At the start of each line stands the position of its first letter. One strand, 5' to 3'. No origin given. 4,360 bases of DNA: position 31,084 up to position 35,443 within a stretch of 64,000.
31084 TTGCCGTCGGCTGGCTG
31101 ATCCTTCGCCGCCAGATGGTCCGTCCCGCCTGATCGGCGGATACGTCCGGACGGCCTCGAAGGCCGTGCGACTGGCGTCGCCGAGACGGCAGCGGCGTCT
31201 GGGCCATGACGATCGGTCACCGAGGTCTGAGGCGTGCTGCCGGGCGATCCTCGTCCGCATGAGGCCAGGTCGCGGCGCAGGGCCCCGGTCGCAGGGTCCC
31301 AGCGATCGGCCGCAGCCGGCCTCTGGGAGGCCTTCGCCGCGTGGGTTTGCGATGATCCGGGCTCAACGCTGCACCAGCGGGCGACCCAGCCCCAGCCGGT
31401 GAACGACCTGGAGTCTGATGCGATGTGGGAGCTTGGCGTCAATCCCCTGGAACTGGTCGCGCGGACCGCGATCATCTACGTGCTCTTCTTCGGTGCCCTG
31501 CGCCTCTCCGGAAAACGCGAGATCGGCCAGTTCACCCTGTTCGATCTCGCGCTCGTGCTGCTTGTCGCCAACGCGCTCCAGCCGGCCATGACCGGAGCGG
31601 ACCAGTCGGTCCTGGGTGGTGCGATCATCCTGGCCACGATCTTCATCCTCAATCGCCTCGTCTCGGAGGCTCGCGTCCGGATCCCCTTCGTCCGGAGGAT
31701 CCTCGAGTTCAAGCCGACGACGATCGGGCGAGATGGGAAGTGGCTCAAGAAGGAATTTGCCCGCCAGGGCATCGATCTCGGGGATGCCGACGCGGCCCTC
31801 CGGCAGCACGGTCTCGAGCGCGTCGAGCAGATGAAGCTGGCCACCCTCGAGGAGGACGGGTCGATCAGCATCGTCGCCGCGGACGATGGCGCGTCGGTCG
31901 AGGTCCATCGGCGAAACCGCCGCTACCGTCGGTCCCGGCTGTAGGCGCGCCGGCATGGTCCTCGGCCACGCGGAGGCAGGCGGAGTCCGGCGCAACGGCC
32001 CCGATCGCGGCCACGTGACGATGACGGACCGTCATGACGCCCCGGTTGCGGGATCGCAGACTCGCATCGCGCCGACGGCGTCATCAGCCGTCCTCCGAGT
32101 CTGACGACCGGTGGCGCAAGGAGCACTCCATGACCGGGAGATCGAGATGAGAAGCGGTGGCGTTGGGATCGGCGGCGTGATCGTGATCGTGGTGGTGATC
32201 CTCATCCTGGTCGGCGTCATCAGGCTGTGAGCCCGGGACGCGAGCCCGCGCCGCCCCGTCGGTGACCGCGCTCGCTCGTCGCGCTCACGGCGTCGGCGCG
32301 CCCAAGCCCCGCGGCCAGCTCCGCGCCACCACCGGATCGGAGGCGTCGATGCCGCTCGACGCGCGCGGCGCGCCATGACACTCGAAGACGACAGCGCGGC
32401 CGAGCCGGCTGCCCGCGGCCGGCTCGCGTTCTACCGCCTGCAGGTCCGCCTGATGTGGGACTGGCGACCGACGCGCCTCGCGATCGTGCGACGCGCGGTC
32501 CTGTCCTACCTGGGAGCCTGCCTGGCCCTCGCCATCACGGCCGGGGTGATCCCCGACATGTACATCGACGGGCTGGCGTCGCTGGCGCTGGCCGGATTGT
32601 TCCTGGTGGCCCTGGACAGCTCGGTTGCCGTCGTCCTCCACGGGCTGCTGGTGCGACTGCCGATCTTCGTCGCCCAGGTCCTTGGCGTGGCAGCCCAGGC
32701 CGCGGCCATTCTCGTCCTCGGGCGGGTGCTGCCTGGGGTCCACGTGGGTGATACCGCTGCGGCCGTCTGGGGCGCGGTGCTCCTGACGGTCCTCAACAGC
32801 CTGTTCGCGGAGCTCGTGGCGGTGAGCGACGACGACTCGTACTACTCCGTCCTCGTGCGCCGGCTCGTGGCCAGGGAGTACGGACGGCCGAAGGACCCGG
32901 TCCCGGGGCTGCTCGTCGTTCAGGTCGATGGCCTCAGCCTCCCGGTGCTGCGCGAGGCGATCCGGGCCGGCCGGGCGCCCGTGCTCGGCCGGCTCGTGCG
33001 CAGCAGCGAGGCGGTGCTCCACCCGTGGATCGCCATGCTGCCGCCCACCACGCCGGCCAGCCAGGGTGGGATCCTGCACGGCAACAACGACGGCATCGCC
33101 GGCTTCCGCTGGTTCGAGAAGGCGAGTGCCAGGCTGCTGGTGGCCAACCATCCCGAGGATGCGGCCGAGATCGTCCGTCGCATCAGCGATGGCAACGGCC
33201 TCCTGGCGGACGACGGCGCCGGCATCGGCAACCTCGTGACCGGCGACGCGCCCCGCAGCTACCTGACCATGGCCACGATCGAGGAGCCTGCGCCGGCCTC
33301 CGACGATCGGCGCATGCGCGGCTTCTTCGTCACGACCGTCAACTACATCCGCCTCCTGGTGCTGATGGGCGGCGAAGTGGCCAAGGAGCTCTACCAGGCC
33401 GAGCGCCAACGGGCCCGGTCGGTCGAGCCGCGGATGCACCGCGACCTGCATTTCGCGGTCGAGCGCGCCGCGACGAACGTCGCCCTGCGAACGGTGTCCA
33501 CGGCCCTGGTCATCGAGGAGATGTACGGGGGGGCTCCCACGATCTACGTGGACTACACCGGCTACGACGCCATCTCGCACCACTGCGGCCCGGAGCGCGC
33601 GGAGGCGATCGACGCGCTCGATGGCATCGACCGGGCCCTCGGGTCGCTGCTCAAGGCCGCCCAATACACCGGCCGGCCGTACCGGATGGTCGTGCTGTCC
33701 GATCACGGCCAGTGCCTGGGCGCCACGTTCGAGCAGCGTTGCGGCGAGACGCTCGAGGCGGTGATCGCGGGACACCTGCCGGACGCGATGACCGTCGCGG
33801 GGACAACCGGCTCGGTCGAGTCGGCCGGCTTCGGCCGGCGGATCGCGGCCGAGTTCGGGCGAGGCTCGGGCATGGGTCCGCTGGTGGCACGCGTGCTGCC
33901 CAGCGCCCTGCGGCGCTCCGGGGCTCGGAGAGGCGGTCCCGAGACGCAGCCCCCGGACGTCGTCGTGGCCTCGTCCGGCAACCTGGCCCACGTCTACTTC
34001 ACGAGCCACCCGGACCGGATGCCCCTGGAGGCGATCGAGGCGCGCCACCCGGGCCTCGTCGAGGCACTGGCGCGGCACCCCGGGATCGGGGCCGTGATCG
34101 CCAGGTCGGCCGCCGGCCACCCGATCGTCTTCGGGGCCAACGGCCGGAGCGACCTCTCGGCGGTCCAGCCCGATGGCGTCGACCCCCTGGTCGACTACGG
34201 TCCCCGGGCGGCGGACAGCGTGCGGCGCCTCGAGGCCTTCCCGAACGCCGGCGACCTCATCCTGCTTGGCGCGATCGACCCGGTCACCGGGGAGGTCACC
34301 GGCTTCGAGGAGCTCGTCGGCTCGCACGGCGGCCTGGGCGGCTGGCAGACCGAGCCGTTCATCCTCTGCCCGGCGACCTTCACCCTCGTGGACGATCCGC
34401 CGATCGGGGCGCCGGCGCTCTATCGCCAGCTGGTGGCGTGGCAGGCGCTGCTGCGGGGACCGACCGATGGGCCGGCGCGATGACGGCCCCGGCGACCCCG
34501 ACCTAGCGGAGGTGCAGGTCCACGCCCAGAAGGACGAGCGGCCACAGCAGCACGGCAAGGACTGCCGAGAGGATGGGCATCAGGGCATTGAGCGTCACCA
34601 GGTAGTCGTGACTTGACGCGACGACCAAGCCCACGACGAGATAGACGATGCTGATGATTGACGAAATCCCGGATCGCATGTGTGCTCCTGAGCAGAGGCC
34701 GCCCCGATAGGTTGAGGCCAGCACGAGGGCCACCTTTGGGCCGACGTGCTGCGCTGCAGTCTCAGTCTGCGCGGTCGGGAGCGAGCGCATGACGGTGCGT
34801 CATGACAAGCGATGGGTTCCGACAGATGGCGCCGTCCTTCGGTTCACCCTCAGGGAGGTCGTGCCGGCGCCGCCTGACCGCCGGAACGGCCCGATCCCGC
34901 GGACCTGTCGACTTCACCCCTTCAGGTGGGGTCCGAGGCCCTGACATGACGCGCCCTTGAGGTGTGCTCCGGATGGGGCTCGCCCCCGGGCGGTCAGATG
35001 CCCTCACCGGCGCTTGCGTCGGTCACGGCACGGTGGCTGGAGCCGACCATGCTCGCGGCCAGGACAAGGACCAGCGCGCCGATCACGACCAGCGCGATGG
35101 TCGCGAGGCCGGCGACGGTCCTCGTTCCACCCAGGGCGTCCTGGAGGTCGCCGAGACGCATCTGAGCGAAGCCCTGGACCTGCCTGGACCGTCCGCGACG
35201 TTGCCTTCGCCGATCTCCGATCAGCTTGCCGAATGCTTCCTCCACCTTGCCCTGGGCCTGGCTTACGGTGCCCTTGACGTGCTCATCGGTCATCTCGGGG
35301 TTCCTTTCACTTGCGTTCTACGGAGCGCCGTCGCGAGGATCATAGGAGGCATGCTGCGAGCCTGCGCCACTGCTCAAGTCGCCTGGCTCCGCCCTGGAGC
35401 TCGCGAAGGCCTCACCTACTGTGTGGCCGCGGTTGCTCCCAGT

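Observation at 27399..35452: A 21-bp palindrome, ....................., recurs five times upstream of small stress/membrane genes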

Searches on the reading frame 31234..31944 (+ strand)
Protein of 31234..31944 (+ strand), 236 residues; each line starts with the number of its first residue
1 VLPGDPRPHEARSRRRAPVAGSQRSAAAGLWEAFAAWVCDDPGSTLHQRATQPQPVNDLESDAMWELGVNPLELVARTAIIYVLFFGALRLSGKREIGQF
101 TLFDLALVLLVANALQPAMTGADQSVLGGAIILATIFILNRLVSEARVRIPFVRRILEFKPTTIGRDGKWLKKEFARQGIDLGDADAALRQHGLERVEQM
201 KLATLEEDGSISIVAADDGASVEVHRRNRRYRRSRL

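Call 12: search_protein_families(library=pfam, proteins=[window:31234-31944:+], max_evalue=0.01)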
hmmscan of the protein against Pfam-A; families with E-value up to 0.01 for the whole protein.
window:31234-31944:+ (236 aa): 1 family
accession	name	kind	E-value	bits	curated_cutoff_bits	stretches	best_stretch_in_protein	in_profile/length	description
PF04239.17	DUF421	-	4.9e-12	45.9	23.6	1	150-221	3-74/129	YetF C-terminal domain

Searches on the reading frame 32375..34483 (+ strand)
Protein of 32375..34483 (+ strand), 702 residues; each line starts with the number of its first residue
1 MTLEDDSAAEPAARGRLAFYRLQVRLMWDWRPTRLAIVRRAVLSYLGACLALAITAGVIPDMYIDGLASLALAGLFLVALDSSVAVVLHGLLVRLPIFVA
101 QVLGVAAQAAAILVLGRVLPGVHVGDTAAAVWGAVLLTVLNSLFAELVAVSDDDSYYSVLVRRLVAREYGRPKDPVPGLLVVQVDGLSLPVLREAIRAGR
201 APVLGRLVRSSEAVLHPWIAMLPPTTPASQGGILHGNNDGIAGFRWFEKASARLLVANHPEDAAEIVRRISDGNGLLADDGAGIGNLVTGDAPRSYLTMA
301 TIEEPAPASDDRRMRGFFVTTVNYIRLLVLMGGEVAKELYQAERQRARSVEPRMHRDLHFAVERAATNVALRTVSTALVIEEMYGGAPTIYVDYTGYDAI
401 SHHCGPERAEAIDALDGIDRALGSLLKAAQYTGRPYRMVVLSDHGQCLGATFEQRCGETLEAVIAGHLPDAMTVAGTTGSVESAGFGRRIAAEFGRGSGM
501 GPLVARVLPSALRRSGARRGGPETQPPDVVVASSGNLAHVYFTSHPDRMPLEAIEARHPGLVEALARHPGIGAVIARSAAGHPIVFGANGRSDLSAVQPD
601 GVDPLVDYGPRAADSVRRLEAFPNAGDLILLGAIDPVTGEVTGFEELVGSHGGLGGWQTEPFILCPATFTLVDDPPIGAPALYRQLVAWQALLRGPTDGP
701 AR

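Call 12: search_protein_families(library=pfam, proteins=[window:32375-34483:+], max_evalue=0.01)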
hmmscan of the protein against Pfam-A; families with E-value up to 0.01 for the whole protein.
window:32375-34483:+ (702 aa): 2 families
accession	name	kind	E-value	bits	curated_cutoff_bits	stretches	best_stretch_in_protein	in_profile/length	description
PF01663.27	Phosphodiest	-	1.5e-10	41.6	23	1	179-446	1-221/342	Type I phosphodiesterase / nucleotide pyrophosphatase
PF04020.18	Phage_holin_4_2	-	2.4e-05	25.3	28.8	1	42-143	4-105/105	Mycobacterial 4 TMS phage holin, superfamily IV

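Call 13: find_encoding_contigs(protein=window:32375-34483:+, flank=10000, max_places=6)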
Protein window:32375-34483:+ (702 aa): no gene with exactly this product is on record in the collection.

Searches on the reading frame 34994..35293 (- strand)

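Call 12: search_protein_families(library=pfam, proteins=[window:34994-35293:-], max_evalue=0.01)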
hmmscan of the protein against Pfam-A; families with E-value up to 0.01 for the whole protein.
window:34994-35293:- (99 aa): 1 family
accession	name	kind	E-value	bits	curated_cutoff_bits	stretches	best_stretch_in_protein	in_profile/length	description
PF05532.17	CsbD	-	1.1e-12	48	40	1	6-54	3-51/53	CsbD-like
